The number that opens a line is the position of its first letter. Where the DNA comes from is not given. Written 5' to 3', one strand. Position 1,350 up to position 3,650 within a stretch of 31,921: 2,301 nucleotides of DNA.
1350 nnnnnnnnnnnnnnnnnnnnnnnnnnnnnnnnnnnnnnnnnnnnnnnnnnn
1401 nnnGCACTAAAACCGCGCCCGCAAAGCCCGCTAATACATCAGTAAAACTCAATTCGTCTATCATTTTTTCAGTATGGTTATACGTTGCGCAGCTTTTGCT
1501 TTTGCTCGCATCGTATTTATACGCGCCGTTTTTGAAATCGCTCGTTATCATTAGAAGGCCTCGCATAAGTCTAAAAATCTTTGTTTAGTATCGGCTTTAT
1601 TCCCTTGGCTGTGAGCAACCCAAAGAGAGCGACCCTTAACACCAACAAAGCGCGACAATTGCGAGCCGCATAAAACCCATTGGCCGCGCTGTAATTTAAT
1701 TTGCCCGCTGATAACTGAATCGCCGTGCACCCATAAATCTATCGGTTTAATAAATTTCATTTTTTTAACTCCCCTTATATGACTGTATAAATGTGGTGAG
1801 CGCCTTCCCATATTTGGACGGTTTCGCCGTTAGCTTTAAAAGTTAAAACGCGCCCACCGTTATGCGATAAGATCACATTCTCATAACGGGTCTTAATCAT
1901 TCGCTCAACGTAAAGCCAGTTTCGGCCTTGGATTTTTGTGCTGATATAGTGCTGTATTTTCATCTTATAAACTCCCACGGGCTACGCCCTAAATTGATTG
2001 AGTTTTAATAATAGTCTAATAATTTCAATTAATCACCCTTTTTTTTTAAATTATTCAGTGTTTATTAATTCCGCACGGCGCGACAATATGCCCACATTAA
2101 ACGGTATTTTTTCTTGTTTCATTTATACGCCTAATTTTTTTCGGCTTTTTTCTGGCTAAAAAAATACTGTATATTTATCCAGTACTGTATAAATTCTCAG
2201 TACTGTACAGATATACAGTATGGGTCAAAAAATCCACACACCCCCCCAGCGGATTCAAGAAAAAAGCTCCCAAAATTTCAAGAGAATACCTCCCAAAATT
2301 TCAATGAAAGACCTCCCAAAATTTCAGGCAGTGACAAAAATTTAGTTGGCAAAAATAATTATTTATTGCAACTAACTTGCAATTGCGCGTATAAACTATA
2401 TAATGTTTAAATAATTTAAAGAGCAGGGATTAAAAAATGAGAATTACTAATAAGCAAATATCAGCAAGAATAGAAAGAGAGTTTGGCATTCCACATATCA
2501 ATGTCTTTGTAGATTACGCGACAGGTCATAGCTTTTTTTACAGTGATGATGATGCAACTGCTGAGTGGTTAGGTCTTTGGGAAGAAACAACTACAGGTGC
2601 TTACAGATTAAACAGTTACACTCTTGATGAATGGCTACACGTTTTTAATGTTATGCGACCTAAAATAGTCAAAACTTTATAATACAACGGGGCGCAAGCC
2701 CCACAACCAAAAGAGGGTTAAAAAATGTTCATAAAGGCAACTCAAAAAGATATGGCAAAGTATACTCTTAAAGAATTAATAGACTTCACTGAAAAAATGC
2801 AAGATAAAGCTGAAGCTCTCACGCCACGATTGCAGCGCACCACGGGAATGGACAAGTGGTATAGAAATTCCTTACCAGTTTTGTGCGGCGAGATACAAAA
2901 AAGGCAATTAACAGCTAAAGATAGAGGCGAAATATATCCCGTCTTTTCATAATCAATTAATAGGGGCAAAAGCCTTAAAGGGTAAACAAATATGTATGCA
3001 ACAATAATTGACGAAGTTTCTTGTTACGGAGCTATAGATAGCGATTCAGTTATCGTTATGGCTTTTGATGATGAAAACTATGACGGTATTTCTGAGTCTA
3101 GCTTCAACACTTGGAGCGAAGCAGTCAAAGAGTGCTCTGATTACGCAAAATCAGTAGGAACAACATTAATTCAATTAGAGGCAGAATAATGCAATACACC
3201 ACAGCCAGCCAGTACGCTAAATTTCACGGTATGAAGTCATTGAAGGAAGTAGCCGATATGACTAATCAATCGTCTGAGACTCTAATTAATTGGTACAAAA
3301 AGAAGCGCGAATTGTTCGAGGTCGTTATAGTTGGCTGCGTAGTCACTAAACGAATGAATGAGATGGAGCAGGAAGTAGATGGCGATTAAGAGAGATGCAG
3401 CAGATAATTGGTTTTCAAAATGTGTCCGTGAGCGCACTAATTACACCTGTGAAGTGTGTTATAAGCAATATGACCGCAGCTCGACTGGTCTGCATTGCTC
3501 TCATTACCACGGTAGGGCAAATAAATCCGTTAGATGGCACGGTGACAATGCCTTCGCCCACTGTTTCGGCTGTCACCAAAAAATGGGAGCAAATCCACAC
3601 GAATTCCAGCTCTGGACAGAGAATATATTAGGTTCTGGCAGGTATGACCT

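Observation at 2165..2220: Three abutting LexA (SOS) boxes in the only divergent control region of a phage that encodes no repressor or integrase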

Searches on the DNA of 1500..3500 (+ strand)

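Call 9: search_dna_similar(query=window:1500-3500:+, collection=phages, mode=distant, max_rows=25)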
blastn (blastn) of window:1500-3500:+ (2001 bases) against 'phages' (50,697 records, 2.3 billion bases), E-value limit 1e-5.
No match.

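Call 53: search_dna_similar(query=window:2160-2226:+, collection=phages, mode=distant, max_evalue=10, max_rows=40)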
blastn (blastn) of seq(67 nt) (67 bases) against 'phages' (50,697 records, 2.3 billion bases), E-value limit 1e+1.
Records with a match: 347; places in all: 438; records where one place covers at least 80% of the query: 0.
Best place of each record, by identity: >=99% 33; 95-99% 205; 90-95% 45; 80-90% 62; 60-80% 2.
By first word of the organism name: Salmonella 117; Escherichia 88; Vibrio 69; Klebsiella 22; Erwinia 11; Phage 8; Pectobacterium 6; Serratia 4; Microviridae 2; Bacteriophage 2; and 14 more.
By host as written in the record: - 54; Escherichia coli 33; Vibrio harveyi BAA-1116 23; Salmonella enterica 12; Salmonella enterica subsp. enterica serovar Enteritidis PT1 12; Escherichia coli K-12 11; Escherichia coli O157:H7 10; Salmonella sp. 9; and 95 more.
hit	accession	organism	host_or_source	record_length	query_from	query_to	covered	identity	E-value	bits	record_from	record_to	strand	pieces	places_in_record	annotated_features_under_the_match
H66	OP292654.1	Xanthomonas phage XbC2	Xanthomonas vesicatoria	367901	12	58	70%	81.3%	1e-2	44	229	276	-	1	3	none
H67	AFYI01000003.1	Salmonella enterica subsp. enterica serovar Infantis str. ...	Homo sapiens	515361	3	52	75%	76.0%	2e+0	36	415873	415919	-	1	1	none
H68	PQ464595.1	Erwinia phage Kaldavass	Erwinia aphidicola W09_2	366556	13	58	69%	78.3%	1e-1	39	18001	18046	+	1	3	hypothetical protein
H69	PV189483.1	Klebsiella phage KpnBHU6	Klebsiella pneumoniae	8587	1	35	52%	82.9%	5e-1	37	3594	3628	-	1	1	record has no annotation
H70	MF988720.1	Pseudoalteromonas phage J2-1_QLiu-2017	Pseudoalteromonas phenolica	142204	1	31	46%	90.3%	1e-2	44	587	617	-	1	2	F-box DNA helicase protein 1-like protein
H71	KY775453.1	Salmonella phage Stp1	Salmonella enterica subsp. enterica ...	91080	4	33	45%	90.0%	1e-1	39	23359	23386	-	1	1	none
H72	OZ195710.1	Vibrio phage D497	Seawater and oysters mix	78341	3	30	42%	89.7%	2e+0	37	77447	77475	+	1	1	none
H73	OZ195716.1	Vibrio phage D502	Seawater and oysters mix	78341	3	30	42%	89.7%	2e+0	37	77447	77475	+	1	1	none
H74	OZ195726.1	Vibrio phage D474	Seawater and oysters mix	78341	3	30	42%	89.7%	2e+0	37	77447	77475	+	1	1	none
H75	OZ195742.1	Vibrio phage D505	Seawater and oysters mix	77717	3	30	42%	89.7%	2e+0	37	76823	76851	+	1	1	none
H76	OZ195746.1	Vibrio phage D499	Seawater and oysters mix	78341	3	30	42%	89.7%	2e+0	37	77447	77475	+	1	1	none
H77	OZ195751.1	Vibrio phage D472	Seawater and oysters mix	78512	3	30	42%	89.7%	2e+0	37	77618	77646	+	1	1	none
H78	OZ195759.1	Vibrio phage D500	Seawater and oysters mix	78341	3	30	42%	89.7%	2e+0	37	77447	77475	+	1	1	none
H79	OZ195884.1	Vibrio phage D501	Seawater and oysters mix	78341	3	30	42%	89.7%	2e+0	37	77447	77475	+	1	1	none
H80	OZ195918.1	Vibrio phage D470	Seawater and oysters mix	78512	3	30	42%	89.7%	2e+0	37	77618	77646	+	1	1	none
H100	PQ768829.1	Vibrio phage Morian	Vibrio campbellii BB120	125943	1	27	40%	88.9%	2e+0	37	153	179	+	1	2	none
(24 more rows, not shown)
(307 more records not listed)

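Call 54: get_annotated_region(hit=H66, flank=1500)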
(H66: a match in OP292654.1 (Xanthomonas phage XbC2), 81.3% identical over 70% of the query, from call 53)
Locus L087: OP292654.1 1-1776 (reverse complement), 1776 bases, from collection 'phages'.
description: Xanthomonas phage XbC2, complete genome.
organism: Xanthomonas phage XbC2 (NCBI taxid 2978503)
taxonomy: Viruses; Duplodnaviria; Heunggongvirae; Uroviricota; Caudoviricetes; Mimasvirus
host: Xanthomonas vesicatoria; source: water from irrigation channel; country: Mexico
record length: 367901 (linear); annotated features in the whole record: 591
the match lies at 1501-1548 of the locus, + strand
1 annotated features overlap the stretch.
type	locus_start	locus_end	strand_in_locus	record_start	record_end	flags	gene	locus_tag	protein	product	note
CDS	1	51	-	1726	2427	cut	-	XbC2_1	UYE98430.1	hypothetical protein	-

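Call 55: get_annotated_region(hit=H100, flank=1500)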
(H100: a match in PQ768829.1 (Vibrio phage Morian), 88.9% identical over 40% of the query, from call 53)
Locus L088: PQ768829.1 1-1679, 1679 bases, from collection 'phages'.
description: Vibrio phage Morian, complete genome.
organism: Vibrio phage Morian (NCBI taxid 3388593)
taxonomy: Viruses
host: Vibrio campbellii BB120; source: Chesapeake Bay oyster; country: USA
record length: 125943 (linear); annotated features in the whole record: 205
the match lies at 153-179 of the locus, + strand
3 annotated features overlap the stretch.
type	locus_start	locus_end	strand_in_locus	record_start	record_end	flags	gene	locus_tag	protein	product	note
CDS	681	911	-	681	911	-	-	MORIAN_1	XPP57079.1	hypothetical protein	gp1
CDS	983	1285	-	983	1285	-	-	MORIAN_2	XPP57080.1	hypothetical protein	gp2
CDS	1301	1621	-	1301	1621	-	-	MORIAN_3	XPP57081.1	hypothetical protein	gp3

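Call 56: get_annotated_region(hit=H72, flank=1500)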
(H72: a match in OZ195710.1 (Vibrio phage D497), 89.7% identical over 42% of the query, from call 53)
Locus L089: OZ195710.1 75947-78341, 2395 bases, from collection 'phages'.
description: Vibrio phage D497 genome assembly, chromosome: VPD497_1.
organism: Vibrio phage D497 (NCBI taxid 3105259)
taxonomy: Viruses
host: -; source: Seawater and oysters mix; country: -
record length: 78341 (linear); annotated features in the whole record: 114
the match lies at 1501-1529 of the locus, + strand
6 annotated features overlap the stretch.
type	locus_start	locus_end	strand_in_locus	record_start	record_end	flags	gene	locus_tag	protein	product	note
CDS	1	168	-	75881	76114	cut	-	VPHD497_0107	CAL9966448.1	hypothetical protein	-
CDS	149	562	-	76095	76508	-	-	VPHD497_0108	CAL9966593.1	hypothetical protein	-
CDS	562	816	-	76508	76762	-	-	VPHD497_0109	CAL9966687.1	hypothetical protein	-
CDS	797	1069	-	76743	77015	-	-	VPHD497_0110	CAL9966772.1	hypothetical protein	-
CDS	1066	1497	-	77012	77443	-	-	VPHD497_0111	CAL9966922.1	hypothetical protein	-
CDS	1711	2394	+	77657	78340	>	-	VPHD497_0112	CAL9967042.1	hypothetical protein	-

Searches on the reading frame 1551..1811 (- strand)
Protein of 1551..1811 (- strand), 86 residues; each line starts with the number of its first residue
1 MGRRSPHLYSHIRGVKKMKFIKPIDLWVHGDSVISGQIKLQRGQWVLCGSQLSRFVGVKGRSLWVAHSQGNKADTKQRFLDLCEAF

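Call 6: search_protein_families(library=phrogs, proteins=[window:1551-1811:-], max_evalue=0.01)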
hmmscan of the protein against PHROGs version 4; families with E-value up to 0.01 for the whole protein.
window:1551-1811:- (86 aa): 1 family
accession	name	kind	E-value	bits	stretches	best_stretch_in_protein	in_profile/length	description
phrog_21585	-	unknown function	0.0027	18.7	1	18-77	2-60/75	-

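Call 23: search_protein_families(library=pfam, proteins=[window:1551-1811:-], max_evalue=0.01)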
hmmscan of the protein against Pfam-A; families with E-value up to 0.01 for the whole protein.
window:1551-1811:- (86 aa): 0 families

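Call 88: search_protein_families(library=ncbifam, proteins=[window:1551-1760:-], max_evalue=0.01)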
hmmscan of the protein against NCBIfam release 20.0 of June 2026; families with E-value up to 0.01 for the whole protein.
window:1551-1760:- (69 aa): 0 families

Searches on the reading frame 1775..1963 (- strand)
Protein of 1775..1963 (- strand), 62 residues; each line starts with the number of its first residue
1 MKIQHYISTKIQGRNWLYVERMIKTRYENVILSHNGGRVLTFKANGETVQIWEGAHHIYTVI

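Call 6: search_protein_families(library=phrogs, proteins=[window:1775-1963:-], max_evalue=0.01)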
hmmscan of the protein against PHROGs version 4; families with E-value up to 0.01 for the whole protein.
window:1775-1963:- (62 aa): 0 families

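Call 16: find_encoding_contigs(protein=window:1775-1963:-, flank=10000, max_places=10)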
Protein window:1775-1963:- (62 aa): no gene with exactly this product is on record in the collection.

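Call 88: search_protein_families(library=ncbifam, proteins=[window:1775-1963:-], max_evalue=0.01)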
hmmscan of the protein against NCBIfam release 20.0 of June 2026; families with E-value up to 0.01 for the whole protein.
window:1775-1963:- (62 aa): 0 families

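Call 89: search_protein_families(library=pfam, proteins=[window:1775-1963:-], max_evalue=0.01)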
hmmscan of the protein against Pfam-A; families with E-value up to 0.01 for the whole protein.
window:1775-1963:- (62 aa): 0 families
